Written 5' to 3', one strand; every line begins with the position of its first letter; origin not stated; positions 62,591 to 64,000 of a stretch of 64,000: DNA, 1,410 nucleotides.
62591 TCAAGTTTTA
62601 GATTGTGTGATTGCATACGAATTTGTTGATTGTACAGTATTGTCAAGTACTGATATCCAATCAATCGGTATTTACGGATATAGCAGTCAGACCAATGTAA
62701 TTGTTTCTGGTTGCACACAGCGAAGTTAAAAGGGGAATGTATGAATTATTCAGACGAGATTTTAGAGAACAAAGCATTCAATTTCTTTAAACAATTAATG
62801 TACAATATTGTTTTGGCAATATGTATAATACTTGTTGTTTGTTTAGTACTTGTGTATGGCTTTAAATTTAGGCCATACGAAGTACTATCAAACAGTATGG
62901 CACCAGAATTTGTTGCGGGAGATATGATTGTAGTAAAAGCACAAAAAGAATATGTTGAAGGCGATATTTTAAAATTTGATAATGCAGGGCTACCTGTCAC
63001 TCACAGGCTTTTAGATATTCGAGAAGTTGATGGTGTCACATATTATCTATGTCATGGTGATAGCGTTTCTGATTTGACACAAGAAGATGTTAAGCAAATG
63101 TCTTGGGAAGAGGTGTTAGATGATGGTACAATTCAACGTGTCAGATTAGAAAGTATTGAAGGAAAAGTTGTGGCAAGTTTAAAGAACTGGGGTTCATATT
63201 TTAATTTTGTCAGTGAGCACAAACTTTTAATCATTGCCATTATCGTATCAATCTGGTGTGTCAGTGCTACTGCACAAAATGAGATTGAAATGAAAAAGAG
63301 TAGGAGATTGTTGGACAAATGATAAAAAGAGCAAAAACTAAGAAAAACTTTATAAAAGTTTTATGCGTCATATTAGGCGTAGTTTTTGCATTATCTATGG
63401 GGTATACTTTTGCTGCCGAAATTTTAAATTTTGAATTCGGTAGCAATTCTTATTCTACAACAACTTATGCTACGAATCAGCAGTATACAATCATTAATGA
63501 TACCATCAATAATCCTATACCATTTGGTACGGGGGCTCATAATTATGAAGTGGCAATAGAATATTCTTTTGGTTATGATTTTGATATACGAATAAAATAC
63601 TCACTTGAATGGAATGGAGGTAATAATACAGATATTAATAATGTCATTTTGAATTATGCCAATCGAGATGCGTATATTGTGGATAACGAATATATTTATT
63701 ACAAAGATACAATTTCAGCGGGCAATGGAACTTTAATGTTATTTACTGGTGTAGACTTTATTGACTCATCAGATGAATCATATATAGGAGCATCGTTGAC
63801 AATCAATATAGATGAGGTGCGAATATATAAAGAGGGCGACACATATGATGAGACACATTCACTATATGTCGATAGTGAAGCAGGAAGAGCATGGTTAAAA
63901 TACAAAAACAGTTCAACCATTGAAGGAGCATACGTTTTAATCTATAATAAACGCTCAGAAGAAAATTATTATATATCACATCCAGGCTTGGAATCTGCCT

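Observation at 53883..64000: tapA-sipW-tasA-like operon with a 2,948-aa GLUG adhesin lipoprotein in the TapA position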

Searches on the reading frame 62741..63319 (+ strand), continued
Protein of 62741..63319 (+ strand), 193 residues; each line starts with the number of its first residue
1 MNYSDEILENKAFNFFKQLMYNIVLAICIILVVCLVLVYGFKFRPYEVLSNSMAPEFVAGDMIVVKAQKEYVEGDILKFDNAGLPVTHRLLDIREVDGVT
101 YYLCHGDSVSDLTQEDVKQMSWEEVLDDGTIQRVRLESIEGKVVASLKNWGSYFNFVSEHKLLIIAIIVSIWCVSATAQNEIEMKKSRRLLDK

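Call 72: find_encoding_contigs(protein=P0155, flank=10000, max_places=1)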
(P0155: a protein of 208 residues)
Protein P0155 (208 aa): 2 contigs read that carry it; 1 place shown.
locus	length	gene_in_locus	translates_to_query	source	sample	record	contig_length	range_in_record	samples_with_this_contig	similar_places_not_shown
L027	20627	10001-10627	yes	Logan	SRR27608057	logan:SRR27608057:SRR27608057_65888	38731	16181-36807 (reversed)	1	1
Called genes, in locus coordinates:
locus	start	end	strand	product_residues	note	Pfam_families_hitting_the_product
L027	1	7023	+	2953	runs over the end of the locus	-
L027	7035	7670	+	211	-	-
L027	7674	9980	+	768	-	-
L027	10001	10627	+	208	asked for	-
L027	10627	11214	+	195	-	-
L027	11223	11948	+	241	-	-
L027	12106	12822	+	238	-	PF00005:ABC_tran, PF02463:SMC_N, PF13476:AAA_23, PF13555:AAA_29 (weak), PF13304:AAA_21 (faint)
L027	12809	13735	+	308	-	PF01458:SUFBD_core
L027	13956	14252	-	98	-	PF12116:SpoIIID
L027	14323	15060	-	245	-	PF01171:ATP_bind_3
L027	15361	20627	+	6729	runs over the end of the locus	-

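Call 77: find_encoding_contigs(protein=P0198, flank=10000, max_places=1)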
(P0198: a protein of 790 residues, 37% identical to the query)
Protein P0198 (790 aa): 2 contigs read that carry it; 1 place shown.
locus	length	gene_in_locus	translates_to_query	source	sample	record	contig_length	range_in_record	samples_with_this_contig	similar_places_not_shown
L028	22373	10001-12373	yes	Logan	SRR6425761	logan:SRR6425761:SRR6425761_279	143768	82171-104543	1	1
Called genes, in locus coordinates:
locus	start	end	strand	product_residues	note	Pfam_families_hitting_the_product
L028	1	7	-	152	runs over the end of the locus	-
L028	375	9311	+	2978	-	-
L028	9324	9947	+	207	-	PF10502:Peptidase_S26 (weak)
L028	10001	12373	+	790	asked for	-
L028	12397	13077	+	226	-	-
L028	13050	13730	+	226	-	-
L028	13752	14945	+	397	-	-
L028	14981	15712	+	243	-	PF02463:SMC_N, PF00005:ABC_tran, PF13555:AAA_29 (weak), PF13304:AAA_21 (faint)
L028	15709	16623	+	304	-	PF01458:SUFBD_core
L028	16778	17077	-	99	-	PF12116:SpoIIID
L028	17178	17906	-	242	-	PF01171:ATP_bind_3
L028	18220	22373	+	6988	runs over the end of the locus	-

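Call 78: find_encoding_contigs(protein=P0201, flank=10000, max_places=1)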
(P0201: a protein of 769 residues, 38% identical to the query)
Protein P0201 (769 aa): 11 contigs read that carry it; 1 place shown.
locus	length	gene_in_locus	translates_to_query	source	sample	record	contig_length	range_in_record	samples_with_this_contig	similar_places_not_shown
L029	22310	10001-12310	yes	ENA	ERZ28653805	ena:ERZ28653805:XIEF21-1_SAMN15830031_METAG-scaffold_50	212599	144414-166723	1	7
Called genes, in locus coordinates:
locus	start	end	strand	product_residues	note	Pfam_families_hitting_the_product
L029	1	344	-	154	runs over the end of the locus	-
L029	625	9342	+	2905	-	-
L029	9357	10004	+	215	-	-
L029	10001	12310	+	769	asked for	-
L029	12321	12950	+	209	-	-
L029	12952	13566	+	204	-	-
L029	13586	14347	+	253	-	-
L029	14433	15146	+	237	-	PF00005:ABC_tran, PF02463:SMC_N (faint), PF13304:AAA_21 (faint)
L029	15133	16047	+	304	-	PF01458:SUFBD_core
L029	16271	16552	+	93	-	PF02686:GatC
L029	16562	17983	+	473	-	PF01425:Amidase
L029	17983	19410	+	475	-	PF02934:GatB_N, PF02637:GatB_Yqey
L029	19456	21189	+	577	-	PF01336:tRNA_anti-codon, PF00152:tRNA-synt_2, PF02938:GAD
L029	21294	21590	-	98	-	PF12116:SpoIIID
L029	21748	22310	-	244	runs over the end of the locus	PF01171:ATP_bind_3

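Call 100: search_solved_structures(query=A2, max_evalue=10, show_alignments=2)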
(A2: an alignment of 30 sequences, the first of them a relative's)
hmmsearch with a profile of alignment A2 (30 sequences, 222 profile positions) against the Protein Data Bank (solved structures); distinct sequences matched with E-value up to 10: 8.
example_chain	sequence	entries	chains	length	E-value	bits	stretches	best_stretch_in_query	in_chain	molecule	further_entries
5bnq_A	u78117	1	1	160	0.049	16.7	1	124-196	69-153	Tumor necrosis factor ligand superfamily member 11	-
3urf_A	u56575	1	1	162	0.075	16.1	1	124-196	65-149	Tumor necrosis factor ligand superfamily member 11, soluble form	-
7y9t_D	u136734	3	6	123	0.14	15.2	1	88-129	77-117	nanobody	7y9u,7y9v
1iqa_A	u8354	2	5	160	0.22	14.5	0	131-196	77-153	RECEPTOR ACTIVATOR OF NUCLEAR FACTOR KAPPA B LIGAND | Tumor necrosis factor ligand superfamily member 11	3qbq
3me2_A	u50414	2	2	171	0.23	14.4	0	131-196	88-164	Tumor necrosis factor ligand superfamily member 11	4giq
1jtz_X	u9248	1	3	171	0.24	14.4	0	131-196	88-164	TUMOR NECROSIS FACTOR LIGAND SUPERFAMILY MEMBER 11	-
1s55_A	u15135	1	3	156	0.27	14.2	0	131-196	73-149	Tumor necrosis factor ligand superfamily member 11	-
4e4d_X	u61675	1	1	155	0.3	14.1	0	131-196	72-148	Tumor necrosis factor ligand superfamily member 11, soluble form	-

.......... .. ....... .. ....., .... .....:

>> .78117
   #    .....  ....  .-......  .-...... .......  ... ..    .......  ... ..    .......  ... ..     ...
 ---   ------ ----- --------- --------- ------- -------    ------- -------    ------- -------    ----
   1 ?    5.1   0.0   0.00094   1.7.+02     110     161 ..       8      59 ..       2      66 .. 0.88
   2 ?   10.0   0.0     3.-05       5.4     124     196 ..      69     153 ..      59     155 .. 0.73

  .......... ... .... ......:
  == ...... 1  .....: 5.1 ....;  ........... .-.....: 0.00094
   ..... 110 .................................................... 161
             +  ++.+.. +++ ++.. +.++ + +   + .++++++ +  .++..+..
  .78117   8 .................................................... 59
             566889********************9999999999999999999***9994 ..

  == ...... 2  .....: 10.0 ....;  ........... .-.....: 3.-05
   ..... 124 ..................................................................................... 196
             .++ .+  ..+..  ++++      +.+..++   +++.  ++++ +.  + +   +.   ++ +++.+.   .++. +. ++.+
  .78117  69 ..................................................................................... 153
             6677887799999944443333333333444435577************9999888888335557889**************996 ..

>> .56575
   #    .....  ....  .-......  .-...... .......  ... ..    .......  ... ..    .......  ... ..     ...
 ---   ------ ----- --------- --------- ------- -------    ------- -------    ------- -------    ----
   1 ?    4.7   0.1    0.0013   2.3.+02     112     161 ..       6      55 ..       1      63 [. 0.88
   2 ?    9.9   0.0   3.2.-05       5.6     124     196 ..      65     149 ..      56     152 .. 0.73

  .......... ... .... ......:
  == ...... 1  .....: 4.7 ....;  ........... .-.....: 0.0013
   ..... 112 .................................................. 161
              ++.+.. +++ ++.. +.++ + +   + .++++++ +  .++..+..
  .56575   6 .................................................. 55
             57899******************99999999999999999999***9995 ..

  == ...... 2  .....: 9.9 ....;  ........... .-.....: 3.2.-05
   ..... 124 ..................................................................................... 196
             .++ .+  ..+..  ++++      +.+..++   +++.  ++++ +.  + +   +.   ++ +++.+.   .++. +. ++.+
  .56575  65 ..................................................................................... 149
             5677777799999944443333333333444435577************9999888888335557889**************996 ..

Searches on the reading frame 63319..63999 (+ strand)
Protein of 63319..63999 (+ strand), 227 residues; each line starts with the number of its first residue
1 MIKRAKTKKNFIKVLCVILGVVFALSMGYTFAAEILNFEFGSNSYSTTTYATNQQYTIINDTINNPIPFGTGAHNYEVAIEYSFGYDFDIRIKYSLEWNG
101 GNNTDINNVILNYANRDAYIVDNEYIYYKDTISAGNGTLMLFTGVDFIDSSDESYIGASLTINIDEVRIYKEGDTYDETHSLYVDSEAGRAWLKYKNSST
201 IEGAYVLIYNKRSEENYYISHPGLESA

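Call 6: search_protein_families(library=pfam, proteins=[window:63319-63999:+], max_evalue=1)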
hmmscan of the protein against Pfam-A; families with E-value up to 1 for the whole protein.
window:63319-63999:+ (227 aa): 1 family
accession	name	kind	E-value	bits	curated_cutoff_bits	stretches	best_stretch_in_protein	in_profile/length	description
PF17479.7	DUF3048_C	-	0.48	11.2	25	0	96-144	32-78/114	Protein of unknown function (DUF3048) C-terminal domain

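Call 7: search_protein_families(library=ncbifam, proteins=[window:63319-63999:+], max_evalue=1)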
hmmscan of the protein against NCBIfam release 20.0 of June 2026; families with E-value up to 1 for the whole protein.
window:63319-63999:+ (227 aa): 0 families
